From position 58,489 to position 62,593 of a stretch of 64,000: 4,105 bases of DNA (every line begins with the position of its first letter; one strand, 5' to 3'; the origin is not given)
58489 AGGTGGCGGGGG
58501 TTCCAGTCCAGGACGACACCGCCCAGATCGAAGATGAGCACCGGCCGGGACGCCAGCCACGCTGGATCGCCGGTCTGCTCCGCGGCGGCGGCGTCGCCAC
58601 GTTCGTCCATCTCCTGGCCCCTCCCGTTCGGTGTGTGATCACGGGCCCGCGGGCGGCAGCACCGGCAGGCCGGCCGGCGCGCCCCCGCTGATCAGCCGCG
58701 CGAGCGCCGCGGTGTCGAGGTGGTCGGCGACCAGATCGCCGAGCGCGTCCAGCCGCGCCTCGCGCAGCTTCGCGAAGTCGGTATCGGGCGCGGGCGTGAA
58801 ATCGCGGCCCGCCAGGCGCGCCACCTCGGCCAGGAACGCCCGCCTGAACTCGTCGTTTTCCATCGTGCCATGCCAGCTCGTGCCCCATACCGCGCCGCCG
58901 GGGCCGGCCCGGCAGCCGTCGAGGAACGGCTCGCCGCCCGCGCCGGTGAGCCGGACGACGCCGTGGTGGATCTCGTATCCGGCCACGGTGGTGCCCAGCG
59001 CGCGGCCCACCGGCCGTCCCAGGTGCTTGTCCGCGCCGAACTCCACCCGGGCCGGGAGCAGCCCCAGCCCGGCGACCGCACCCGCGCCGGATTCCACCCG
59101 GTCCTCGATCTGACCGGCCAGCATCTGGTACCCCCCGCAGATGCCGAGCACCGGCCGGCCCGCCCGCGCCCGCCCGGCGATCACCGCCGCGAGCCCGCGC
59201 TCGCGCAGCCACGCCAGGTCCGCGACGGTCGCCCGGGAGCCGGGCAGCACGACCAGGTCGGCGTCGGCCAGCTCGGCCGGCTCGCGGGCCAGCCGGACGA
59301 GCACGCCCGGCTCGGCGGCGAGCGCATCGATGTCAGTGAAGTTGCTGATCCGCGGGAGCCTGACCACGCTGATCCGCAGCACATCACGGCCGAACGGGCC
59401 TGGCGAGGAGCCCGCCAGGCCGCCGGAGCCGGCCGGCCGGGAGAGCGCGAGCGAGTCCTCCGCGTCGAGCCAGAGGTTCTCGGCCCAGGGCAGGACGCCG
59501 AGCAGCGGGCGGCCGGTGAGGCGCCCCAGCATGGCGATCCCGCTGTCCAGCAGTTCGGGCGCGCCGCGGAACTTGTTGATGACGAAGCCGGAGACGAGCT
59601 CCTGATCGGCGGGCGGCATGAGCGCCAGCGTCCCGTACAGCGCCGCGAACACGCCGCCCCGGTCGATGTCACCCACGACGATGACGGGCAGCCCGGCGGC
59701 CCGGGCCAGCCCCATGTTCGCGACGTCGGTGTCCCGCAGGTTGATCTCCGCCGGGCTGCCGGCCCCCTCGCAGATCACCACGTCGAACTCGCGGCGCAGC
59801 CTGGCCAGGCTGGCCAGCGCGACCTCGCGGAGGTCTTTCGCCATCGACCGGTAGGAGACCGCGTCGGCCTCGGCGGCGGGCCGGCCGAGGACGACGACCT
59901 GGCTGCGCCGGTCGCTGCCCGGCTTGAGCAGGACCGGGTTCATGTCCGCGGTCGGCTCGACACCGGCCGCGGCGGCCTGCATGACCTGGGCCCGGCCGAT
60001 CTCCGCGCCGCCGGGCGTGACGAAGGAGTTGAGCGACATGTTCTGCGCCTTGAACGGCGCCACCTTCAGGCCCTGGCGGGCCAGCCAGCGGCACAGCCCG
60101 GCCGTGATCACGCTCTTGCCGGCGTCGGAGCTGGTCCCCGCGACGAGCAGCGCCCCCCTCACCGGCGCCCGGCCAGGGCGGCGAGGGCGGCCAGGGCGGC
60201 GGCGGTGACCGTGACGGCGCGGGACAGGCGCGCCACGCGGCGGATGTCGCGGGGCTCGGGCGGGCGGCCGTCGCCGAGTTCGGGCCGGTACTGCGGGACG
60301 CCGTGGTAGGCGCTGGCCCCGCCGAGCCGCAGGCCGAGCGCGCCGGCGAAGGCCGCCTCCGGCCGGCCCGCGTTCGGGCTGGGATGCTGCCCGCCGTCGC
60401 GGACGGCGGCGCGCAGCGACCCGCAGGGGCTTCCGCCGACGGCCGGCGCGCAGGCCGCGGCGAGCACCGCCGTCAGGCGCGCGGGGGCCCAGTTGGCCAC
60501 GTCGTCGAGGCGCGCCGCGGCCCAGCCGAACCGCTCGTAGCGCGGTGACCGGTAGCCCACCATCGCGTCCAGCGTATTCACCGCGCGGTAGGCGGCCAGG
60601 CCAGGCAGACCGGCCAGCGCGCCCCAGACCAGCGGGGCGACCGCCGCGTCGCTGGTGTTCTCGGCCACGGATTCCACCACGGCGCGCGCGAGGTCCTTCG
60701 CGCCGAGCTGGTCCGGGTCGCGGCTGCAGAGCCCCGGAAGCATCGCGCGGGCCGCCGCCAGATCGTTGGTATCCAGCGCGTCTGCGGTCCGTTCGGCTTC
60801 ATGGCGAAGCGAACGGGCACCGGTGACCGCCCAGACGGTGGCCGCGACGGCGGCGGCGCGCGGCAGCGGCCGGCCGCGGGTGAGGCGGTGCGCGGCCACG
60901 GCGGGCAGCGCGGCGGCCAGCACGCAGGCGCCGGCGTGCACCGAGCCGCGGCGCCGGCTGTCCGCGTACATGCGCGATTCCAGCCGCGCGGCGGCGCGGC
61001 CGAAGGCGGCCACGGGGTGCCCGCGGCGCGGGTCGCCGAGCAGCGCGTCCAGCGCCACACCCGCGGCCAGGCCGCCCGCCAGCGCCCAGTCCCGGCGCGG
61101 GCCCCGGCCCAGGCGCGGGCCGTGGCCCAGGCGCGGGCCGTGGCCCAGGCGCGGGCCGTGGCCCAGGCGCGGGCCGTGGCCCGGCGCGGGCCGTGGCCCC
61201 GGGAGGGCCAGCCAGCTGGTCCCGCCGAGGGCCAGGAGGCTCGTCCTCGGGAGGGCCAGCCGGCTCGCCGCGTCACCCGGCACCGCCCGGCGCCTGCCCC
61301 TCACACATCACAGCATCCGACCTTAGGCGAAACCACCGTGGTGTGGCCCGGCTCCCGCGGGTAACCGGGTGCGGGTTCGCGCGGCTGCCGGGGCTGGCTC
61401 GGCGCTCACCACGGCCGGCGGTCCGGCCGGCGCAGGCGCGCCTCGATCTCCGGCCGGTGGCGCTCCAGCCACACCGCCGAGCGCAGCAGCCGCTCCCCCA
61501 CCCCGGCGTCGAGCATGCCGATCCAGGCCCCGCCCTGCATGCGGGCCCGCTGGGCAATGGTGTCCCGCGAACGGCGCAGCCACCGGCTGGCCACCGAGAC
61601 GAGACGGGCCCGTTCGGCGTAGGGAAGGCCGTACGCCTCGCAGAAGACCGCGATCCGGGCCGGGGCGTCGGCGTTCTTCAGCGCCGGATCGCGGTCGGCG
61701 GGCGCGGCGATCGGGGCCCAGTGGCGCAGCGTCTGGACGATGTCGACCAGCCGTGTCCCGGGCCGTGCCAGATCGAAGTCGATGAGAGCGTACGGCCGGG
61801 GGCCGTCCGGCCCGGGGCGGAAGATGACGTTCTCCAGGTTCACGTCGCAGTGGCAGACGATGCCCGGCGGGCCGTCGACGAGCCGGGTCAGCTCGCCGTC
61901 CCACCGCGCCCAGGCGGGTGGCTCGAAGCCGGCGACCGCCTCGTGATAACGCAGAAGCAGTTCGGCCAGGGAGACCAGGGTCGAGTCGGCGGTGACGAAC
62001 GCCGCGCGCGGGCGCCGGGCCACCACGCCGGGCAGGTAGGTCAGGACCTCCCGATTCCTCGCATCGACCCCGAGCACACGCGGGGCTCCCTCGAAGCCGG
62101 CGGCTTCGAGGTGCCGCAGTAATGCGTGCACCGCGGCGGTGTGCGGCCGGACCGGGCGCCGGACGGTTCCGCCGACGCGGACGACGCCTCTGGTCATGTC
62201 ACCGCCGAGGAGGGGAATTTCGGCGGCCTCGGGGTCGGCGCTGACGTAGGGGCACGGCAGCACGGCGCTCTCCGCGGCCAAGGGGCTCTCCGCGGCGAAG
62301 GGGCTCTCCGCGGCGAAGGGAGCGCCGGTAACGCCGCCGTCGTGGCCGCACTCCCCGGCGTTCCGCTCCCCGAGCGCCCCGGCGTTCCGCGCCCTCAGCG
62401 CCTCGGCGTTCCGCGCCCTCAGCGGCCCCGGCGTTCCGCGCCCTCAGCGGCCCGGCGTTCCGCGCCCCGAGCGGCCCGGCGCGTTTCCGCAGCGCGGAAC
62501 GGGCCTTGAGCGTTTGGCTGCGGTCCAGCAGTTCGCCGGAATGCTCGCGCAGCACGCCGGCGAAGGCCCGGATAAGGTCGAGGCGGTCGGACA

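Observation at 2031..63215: GC-rich tandem-repeat blocks inserted in frame into many conserved housekeeping genes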

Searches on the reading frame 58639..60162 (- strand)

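Call 21: search_protein_families(library=pfam, proteins=[window:58639-60162:-])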
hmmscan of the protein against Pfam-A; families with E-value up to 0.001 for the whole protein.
window:58639-60162:- (507 aa): 3 families
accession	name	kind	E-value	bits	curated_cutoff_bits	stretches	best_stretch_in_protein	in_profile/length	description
PF07685.20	GATase_3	-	4.4e-43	147.6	27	1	263-439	1-196/196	CobB/CobQ-like glutamine amidotransferase domain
PF01656.29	CbiA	-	1.5e-23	83.5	25.4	1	6-231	2-116/125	CobQ/CobB/MinD/ParA nucleotide binding domain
PF13500.12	AAA_26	-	2.6e-13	50.7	27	1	4-230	2-194/198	AAA domain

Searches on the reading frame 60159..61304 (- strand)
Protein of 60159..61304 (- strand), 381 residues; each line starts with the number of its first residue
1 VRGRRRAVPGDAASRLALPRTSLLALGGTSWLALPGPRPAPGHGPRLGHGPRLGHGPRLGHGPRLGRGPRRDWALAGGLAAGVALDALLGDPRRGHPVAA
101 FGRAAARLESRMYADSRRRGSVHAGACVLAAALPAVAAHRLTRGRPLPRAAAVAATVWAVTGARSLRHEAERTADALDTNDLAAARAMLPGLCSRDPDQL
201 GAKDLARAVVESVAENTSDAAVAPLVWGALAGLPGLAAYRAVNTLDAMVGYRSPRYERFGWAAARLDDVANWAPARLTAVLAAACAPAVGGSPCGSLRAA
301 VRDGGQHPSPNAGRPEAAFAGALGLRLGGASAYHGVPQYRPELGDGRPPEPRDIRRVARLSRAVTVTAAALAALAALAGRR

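Call 20: search_protein_families(library=pfam, proteins=[window:60159-61304:-])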
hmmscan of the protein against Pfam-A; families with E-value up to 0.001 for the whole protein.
window:60159-61304:- (381 aa): 1 family
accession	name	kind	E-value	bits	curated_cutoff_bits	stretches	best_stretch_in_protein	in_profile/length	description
PF03186.18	CobD_Cbib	-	1.9e-91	306.7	34.4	1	79-360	1-281/282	CobD/Cbib protein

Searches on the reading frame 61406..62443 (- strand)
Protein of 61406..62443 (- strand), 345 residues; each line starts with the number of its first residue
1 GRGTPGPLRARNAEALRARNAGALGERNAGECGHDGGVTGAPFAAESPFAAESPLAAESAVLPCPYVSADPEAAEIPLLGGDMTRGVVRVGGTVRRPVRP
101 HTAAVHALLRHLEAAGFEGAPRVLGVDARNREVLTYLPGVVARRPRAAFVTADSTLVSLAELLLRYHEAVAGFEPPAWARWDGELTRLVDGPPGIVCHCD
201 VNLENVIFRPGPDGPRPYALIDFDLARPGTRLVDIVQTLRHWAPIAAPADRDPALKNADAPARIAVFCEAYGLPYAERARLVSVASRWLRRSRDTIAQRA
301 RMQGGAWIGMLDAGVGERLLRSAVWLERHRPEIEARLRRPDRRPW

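Call 20: search_protein_families(library=pfam, proteins=[window:61406-62443:-])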
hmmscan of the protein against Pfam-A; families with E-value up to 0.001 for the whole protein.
window:61406-62443:- (345 aa): 1 family
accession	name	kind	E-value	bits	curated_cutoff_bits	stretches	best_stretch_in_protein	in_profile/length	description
PF01636.29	APH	-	2.6e-15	57.3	23.2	2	177-256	150-227/239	Phosphotransferase enzyme family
